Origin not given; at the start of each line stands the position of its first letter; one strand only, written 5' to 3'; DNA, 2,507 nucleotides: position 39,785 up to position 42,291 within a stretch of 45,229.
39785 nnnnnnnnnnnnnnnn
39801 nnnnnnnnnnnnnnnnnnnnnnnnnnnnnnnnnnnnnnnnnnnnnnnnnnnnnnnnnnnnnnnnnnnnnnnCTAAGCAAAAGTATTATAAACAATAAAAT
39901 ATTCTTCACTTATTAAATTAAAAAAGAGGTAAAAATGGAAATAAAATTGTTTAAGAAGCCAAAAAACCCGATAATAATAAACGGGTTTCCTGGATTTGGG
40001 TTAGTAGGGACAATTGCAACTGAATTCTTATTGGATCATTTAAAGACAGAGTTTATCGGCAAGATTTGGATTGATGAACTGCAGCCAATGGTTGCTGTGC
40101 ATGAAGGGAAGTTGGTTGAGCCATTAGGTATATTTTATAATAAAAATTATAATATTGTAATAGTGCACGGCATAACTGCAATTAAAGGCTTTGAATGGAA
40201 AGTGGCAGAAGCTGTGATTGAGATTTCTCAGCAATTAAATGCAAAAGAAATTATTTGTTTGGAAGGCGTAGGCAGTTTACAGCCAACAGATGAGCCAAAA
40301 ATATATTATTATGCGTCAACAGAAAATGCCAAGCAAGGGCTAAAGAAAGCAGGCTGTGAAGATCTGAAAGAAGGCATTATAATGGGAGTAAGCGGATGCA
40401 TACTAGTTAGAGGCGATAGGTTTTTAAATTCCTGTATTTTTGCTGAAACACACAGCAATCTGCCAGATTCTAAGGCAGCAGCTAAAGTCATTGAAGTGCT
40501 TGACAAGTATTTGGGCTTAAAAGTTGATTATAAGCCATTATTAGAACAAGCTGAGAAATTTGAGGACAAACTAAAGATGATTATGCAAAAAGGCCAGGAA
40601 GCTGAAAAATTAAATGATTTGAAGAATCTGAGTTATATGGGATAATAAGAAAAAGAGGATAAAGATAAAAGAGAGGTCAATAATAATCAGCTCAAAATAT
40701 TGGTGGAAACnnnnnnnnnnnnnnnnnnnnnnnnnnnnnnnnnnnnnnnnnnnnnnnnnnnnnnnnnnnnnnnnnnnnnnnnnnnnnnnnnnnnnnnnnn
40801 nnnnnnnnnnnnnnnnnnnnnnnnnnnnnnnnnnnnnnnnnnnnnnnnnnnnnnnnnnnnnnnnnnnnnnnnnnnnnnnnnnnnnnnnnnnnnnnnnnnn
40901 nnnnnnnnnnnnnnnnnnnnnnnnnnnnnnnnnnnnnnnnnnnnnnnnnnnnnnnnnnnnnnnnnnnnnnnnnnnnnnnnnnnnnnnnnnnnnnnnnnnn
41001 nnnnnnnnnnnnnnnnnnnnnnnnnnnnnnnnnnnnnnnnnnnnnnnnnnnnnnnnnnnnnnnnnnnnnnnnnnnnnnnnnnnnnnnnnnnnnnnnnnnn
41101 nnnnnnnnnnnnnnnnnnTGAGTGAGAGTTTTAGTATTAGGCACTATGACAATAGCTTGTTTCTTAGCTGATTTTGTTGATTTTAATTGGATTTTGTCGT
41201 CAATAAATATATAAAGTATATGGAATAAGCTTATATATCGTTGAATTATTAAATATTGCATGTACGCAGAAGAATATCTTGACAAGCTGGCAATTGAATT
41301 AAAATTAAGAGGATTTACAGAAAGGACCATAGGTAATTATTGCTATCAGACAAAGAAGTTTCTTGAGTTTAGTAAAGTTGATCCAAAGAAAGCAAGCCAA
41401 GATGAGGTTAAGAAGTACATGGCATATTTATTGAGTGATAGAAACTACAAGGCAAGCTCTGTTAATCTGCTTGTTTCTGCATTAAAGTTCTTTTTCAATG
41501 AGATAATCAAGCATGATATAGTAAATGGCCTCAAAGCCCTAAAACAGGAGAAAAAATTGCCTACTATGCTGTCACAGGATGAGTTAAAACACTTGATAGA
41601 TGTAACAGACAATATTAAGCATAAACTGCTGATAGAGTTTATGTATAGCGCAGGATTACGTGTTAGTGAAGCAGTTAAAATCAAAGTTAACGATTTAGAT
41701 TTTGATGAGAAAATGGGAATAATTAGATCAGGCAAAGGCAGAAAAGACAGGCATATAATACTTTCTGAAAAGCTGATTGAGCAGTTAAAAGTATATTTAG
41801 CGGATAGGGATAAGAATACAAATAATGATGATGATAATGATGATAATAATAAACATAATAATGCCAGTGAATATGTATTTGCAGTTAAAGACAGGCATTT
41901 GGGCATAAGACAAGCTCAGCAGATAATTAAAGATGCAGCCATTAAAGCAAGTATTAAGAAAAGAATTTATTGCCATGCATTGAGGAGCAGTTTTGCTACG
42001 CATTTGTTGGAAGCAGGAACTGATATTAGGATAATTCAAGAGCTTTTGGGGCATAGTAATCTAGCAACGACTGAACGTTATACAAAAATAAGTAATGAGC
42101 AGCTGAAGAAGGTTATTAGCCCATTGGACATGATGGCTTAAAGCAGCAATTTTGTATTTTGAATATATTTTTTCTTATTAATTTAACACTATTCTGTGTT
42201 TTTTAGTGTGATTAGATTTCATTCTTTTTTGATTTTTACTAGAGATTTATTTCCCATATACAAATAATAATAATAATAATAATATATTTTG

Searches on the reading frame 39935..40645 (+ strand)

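Call 59: search_protein_families(library=pfam, proteins=[window:39935-40645:+], max_evalue=0.01)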
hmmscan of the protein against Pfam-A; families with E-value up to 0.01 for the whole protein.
window:39935-40645:+ (236 aa): 2 families
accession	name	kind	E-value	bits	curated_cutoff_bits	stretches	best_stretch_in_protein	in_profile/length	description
PF09754.15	PAC2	-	1.1e-39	137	25.8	1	15-214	2-212/215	PAC2 family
PF18175.6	HU-CCDC81_bac_2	-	0.0026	18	35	0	89-128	21-60/70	CCDC81-like prokaryotic HU domain 2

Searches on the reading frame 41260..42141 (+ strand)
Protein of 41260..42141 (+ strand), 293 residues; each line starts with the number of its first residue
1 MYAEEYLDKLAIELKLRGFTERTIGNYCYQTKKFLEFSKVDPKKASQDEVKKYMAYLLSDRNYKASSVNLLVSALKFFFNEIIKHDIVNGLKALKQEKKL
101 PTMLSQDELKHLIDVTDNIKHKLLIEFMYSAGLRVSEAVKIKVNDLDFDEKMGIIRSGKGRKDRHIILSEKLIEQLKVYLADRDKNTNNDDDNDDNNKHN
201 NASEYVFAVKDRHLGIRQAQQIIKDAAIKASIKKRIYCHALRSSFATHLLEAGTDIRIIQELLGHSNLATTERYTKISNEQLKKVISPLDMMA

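Call 59: search_protein_families(library=pfam, proteins=[window:41260-42141:+], max_evalue=0.01)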
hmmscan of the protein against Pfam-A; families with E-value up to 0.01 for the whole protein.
window:41260-42141:+ (293 aa): 4 families
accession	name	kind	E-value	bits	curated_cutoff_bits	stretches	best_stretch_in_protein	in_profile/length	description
PF00589.27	Phage_integrase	-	7.7e-42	143.4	27.1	1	104-279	3-170/172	Phage integrase family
PF13495.12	Phage_int_SAM_4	-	2.4e-17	63.5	27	1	7-87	2-83/85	Phage integrase, N-terminal SAM-like domain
PF02899.23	Phage_int_SAM_1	-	3e-06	27.8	22.3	1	4-83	2-80/83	Phage integrase, N-terminal SAM-like domain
PF13102.12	Phage_int_SAM_5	-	0.0025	18.6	22.3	1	8-89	7-89/98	Phage integrase SAM-like domain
